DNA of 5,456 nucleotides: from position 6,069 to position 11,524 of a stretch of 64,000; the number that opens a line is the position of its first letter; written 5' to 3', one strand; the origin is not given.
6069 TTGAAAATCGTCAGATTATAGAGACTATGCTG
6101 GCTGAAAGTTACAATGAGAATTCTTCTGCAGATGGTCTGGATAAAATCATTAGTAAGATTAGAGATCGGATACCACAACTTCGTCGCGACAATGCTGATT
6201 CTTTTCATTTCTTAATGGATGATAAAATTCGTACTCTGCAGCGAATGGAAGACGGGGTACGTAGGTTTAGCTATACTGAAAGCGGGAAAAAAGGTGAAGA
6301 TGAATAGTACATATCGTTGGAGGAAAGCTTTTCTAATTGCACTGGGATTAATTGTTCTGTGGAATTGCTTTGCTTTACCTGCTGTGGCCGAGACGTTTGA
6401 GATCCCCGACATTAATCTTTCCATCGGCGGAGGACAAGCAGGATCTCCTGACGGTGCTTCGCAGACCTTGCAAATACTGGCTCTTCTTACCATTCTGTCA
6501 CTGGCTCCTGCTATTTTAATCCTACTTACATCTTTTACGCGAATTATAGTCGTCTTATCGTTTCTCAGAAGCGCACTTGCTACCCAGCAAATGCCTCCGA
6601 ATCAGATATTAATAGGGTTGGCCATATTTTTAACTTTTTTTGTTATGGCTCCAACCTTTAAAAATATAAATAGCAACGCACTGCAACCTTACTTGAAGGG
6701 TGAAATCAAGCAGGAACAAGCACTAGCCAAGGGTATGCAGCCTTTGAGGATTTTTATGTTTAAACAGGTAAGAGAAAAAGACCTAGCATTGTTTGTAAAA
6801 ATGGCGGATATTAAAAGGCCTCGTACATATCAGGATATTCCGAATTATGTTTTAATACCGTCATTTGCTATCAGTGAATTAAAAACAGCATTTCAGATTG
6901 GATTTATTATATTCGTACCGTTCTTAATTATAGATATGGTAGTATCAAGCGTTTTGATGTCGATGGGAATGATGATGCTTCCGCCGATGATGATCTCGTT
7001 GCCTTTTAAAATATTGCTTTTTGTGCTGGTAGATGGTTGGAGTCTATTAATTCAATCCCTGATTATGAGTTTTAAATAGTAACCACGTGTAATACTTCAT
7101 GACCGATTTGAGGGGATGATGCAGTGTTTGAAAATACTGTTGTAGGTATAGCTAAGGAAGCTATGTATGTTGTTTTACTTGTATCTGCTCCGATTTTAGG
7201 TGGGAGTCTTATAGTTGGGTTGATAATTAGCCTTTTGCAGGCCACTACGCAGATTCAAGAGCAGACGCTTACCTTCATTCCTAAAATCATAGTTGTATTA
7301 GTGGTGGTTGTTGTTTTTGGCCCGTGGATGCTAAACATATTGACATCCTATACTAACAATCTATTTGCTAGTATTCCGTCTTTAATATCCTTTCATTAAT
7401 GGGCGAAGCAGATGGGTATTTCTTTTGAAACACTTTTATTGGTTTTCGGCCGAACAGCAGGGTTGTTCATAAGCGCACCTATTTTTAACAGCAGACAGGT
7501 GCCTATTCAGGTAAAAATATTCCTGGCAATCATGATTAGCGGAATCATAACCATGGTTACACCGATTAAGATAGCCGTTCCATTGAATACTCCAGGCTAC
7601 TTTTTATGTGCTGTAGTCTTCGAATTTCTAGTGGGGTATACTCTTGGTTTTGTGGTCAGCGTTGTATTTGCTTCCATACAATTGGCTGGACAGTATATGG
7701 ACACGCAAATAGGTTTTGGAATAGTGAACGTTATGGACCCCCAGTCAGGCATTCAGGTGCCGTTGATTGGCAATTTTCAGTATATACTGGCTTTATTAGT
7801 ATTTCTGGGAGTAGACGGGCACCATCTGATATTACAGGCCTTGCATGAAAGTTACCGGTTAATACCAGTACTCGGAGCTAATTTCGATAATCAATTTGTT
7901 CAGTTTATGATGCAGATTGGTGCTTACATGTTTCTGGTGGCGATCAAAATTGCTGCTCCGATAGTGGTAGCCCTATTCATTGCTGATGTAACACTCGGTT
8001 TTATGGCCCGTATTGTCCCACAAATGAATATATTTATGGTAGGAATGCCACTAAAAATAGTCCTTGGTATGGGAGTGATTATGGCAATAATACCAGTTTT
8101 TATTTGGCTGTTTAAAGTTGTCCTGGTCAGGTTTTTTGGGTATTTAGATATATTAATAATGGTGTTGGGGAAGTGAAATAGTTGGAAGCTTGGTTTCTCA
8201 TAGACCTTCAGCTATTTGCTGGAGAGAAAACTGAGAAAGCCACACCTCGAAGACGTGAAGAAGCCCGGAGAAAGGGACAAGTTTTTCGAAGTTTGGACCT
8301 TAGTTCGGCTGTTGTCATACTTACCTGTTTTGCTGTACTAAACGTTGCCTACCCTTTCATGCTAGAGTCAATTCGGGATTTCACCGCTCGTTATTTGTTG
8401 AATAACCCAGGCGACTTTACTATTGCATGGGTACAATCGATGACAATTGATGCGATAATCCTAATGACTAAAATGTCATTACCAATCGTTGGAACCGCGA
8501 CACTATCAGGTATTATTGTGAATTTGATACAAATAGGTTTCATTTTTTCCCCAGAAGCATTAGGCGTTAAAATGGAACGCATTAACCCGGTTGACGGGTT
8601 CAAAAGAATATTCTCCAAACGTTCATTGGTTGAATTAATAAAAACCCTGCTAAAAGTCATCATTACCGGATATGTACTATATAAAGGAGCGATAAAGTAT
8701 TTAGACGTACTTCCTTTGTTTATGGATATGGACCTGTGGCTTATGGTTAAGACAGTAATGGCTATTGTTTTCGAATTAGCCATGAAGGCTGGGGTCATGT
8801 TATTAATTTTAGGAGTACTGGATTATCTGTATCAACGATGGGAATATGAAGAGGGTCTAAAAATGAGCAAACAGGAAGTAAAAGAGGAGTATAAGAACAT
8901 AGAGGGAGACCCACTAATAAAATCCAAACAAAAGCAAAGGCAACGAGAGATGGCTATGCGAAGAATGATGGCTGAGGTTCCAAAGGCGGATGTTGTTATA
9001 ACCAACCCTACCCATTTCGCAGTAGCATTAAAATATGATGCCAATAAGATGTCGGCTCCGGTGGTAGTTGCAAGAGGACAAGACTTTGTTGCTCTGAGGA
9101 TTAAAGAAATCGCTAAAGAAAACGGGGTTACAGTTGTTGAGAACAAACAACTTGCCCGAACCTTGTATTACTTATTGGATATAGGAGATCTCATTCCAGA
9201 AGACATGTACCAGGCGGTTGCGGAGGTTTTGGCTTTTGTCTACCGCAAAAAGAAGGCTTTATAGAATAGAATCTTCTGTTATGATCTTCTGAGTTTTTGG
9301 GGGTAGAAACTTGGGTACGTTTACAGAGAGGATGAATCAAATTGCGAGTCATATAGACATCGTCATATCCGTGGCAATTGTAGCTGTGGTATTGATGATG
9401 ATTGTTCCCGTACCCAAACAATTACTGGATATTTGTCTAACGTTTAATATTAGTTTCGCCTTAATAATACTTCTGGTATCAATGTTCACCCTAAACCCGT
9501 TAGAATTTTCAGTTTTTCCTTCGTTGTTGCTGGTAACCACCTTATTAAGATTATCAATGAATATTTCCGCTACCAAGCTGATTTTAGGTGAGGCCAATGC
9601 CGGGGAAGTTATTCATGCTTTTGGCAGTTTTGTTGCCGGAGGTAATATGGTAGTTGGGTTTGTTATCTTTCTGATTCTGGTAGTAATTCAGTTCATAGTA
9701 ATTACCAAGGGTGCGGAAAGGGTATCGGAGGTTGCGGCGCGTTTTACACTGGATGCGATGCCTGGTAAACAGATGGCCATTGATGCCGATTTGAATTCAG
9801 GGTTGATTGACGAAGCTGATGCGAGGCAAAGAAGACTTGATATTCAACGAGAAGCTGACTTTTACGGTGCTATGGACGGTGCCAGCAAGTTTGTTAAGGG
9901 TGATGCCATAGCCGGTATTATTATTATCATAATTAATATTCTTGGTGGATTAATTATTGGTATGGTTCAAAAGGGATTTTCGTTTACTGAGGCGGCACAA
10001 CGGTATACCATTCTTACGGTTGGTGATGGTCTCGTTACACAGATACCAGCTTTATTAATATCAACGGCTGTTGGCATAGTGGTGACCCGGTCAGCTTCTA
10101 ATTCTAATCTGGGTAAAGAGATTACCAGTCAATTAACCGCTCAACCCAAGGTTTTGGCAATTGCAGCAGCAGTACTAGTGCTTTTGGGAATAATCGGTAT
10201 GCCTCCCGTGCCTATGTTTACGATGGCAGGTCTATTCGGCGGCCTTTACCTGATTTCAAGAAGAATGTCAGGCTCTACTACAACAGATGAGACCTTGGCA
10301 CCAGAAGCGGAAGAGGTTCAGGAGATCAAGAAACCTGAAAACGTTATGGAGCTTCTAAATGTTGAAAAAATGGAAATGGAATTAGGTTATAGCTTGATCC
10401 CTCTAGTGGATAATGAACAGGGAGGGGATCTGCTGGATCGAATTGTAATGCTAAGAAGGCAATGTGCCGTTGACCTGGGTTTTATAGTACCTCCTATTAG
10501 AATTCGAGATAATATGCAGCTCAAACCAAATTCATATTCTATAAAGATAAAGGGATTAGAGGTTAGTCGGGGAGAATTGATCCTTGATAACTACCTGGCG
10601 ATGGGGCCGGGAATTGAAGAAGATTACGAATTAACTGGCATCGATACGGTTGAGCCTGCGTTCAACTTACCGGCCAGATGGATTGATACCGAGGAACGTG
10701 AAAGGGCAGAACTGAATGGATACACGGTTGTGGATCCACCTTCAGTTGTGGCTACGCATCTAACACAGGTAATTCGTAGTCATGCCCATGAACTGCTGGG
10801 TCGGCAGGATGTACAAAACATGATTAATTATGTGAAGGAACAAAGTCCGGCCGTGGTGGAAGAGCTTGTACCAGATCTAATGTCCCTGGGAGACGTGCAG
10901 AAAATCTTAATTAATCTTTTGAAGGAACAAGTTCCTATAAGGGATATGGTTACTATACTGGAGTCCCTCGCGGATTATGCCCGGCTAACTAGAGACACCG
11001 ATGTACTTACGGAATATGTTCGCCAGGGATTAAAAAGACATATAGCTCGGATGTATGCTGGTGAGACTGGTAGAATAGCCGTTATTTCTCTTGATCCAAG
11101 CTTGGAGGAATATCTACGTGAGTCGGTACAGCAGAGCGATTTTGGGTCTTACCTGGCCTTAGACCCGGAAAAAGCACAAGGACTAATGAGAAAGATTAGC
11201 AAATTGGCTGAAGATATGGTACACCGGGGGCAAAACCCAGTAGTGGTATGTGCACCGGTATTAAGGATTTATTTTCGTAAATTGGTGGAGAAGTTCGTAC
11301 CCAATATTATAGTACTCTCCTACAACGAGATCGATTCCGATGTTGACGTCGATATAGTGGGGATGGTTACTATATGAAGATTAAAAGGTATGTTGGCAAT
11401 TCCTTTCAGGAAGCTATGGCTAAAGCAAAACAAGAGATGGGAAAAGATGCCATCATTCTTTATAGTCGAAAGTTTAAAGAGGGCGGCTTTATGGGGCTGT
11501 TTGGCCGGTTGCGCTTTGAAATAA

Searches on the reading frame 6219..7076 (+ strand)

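Call 23: search_protein_families(library=pfam, proteins=[window:6219-7076:+], max_evalue=0.00001)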
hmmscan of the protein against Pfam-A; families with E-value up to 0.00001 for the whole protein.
window:6219-7076:+ (286 aa): 1 family
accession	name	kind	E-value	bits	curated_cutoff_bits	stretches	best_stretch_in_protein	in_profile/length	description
PF00813.25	FliP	-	5e-85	284.7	26.9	1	89-281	1-191/191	FliP family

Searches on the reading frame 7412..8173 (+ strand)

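Call 23: search_protein_families(library=pfam, proteins=[window:7412-8173:+], max_evalue=0.00001)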
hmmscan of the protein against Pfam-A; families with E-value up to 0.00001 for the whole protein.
window:7412-8173:+ (254 aa): 1 family
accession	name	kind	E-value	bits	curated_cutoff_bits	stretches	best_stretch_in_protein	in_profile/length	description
PF01311.25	Bac_export_1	-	7.2e-69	232.3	27.8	1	7-236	3-225/230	Bacterial export proteins, family 1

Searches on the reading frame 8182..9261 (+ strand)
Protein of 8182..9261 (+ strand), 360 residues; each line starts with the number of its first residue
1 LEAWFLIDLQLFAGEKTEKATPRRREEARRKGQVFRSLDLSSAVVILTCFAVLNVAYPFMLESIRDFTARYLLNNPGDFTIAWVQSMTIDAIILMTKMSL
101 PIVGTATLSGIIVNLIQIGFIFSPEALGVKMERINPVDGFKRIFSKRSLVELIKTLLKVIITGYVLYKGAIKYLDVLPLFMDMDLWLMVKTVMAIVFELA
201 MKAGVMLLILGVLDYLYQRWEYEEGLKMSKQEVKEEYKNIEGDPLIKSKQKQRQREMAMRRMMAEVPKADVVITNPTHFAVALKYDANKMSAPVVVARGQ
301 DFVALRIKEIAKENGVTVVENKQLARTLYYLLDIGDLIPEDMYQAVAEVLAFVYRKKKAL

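Call 23: search_protein_families(library=pfam, proteins=[window:8182-9261:+], max_evalue=0.00001)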
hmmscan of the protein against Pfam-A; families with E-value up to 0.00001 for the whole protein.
window:8182-9261:+ (360 aa): 1 family
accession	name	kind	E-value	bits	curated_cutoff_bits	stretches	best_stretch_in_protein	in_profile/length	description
PF01312.24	Bac_export_2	-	5.2e-130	434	24.4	1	14-353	1-335/335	FlhB HrpN YscU SpaS Family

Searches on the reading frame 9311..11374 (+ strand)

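Call 23: search_protein_families(library=pfam, proteins=[window:9311-11374:+], max_evalue=0.00001)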
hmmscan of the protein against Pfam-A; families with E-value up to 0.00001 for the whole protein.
window:9311-11374:+ (688 aa): 1 family
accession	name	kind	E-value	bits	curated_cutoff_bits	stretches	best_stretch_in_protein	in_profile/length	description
PF00771.25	FHIPEP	-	2e-281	935.7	29.1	1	26-678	1-656/657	FHIPEP family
